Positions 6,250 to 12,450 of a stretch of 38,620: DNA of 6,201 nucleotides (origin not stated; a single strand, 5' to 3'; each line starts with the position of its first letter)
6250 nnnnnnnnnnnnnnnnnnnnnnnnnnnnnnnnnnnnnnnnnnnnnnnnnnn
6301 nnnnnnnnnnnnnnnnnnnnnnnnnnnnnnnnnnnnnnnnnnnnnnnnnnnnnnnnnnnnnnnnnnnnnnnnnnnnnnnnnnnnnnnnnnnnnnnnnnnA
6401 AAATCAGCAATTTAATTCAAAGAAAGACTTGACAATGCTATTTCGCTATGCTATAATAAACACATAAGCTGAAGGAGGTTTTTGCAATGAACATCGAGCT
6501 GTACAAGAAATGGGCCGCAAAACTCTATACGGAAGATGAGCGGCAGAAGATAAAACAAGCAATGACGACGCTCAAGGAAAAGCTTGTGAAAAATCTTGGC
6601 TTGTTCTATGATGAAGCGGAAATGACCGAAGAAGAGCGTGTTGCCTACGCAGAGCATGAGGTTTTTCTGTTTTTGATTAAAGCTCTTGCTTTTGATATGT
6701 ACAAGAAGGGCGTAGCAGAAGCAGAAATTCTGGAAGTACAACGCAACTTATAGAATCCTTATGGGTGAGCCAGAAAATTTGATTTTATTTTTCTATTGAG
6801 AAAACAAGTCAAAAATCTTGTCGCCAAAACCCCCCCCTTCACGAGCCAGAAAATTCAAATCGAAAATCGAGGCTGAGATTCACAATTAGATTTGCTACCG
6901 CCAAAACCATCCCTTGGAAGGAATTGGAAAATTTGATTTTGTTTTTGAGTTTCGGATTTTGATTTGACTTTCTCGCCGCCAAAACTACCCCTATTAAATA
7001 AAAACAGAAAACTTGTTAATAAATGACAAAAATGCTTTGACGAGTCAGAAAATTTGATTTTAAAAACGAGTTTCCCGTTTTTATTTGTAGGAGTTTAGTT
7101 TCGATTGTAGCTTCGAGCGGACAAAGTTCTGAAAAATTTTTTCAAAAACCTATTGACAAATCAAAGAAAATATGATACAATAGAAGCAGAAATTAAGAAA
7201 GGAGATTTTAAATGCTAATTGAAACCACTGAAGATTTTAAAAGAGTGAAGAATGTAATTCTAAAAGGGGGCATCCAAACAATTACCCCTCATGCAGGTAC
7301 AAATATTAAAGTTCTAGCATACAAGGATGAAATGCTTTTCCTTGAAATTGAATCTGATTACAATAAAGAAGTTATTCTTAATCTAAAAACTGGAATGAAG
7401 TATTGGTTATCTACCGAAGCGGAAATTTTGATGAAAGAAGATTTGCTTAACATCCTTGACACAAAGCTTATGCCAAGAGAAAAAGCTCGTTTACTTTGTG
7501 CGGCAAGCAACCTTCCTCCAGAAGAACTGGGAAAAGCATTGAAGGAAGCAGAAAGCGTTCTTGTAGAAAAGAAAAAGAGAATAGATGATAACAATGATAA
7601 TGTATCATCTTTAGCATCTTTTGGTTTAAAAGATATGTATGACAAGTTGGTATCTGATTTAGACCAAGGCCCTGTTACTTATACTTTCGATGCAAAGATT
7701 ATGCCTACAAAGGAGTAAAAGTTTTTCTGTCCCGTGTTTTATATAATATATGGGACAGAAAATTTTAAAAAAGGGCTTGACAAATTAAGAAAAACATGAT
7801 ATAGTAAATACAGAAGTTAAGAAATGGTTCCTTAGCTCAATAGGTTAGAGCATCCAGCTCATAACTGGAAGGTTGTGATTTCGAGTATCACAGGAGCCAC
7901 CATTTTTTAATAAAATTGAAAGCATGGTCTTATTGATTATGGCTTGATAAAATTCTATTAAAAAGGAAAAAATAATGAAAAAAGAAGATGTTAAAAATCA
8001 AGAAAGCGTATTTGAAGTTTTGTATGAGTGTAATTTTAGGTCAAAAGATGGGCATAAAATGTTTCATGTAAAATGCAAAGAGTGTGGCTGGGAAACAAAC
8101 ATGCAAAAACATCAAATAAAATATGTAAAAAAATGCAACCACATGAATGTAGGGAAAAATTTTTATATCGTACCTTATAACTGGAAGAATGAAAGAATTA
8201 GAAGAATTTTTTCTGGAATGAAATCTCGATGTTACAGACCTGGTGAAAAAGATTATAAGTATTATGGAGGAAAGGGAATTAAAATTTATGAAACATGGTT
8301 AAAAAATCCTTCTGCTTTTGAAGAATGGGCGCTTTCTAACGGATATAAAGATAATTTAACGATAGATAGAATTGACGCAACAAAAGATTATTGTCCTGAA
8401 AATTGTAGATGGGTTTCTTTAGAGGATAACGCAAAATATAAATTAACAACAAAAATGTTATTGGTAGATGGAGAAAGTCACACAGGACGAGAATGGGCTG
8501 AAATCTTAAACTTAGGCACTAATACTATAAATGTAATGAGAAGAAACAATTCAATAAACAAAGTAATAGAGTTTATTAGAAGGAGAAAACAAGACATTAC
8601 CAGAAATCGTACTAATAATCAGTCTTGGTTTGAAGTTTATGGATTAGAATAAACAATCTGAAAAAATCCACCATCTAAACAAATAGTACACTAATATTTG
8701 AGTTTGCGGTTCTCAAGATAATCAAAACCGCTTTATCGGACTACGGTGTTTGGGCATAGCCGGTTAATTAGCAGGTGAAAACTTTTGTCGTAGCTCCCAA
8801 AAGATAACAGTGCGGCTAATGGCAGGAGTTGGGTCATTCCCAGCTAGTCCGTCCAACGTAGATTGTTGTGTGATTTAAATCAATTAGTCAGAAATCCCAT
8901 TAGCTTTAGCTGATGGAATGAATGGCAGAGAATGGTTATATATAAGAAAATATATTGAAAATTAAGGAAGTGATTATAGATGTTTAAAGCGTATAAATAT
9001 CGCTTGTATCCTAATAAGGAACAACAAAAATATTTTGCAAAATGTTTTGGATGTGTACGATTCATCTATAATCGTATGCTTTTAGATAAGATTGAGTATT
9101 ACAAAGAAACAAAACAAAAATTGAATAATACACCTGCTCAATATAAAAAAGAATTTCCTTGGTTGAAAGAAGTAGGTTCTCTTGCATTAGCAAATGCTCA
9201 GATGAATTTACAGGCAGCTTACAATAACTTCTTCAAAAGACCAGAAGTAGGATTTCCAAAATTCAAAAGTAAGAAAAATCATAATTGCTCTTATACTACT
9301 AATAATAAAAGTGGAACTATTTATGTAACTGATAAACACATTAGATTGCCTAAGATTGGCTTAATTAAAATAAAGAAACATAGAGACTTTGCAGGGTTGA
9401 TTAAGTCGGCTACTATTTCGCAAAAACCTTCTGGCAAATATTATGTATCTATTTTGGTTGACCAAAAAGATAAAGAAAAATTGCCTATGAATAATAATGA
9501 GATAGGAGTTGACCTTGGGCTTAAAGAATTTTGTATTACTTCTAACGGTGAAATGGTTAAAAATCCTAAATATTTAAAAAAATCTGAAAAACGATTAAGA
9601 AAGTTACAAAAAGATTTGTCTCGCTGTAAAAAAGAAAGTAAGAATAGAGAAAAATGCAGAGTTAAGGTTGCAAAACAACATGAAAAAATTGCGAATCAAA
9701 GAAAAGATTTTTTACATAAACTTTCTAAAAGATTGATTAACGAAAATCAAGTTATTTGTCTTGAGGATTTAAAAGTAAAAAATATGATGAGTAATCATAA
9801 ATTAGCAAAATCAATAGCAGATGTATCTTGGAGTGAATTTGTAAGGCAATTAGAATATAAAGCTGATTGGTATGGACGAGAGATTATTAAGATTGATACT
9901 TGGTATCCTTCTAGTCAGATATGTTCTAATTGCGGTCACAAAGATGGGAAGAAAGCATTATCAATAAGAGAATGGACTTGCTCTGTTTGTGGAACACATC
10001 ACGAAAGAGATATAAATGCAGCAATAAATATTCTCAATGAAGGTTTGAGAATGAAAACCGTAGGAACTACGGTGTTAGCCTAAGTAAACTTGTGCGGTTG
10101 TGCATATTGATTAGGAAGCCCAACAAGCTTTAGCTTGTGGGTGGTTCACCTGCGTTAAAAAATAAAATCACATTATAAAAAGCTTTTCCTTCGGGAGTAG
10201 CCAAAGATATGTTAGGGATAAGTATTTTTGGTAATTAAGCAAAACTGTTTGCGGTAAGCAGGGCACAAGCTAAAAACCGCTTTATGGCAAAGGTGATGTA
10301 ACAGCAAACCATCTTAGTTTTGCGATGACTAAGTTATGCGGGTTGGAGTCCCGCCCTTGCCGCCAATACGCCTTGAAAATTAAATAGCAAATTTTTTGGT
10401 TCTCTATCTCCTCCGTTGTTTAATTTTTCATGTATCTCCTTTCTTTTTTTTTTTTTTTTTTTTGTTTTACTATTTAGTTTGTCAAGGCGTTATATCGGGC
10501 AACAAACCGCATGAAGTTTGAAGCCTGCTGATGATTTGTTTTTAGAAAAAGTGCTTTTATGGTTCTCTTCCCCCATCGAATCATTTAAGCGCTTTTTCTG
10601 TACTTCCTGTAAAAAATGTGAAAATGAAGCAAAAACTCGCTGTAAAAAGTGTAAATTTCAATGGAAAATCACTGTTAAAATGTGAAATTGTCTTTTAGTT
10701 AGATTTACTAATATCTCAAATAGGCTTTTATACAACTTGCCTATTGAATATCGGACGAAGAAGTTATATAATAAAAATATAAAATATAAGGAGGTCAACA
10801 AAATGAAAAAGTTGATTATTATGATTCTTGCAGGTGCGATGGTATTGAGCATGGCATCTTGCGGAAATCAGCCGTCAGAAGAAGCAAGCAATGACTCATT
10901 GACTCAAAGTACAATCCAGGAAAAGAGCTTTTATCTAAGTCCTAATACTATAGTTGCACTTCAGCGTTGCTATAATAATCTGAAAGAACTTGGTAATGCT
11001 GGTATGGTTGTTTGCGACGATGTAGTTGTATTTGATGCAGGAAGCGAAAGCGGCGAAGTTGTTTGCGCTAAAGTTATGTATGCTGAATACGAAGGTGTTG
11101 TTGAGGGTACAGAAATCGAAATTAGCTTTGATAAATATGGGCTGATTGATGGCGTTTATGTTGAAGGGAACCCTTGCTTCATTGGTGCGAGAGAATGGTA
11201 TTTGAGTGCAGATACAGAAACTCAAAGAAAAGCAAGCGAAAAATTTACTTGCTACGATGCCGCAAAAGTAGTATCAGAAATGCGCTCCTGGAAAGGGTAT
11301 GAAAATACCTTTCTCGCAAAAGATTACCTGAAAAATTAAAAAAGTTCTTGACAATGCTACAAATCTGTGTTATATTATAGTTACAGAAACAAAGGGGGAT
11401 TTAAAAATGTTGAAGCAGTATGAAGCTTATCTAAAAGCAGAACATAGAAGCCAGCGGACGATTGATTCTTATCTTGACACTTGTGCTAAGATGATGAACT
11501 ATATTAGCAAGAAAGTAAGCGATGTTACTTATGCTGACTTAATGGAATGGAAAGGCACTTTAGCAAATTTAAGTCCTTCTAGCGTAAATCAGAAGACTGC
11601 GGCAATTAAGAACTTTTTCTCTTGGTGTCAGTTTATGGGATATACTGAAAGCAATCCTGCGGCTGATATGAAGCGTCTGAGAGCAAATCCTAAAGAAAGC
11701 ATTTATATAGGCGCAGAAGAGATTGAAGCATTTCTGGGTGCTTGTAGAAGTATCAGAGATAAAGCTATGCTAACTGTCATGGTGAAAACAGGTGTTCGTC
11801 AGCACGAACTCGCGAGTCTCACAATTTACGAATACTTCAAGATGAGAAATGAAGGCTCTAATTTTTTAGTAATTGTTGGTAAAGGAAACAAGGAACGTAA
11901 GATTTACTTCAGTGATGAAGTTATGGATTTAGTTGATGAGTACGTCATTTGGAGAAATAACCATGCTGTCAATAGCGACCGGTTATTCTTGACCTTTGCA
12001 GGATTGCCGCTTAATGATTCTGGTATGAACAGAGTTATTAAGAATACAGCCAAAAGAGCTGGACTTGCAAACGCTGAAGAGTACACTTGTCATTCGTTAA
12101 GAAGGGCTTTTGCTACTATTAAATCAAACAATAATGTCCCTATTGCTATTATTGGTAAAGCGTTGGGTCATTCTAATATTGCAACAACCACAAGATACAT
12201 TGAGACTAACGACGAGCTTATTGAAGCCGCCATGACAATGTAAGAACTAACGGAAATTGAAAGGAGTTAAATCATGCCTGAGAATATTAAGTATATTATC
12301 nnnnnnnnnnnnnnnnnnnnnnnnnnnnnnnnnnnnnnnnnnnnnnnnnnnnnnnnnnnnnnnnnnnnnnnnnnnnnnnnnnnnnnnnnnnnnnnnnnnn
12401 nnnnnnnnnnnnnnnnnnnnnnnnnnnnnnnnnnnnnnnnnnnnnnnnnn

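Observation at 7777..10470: AT-rich mobile island: promoter-driven tRNA-Met, an HNH endonuclease and a TnpB-only IS200/605 element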

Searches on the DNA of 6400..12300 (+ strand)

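Call 12: search_dna_similar(query=window:6400-12300:+, collection=phages, mode=near, max_rows=30)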
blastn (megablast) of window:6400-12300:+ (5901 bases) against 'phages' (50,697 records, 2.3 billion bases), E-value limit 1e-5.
Records with a match: 2; places in all: 2; records where one place covers at least 80% of the query: 0.
Best place of each record, by identity: 60-80% 2.
By first word of the organism name: Listeria 2.
By host as written in the record: Listeria monocytogenes 2.
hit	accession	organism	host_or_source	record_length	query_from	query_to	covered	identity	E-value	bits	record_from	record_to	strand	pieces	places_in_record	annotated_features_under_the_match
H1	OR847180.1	Listeria phage LM 4-11-1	Listeria monocytogenes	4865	3280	3633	6%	73.4%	3e-26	128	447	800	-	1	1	record has no annotation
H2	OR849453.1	Listeria phage LM 4-14-1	Listeria monocytogenes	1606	3280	3633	6%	73.4%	3e-26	128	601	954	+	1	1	record has no annotation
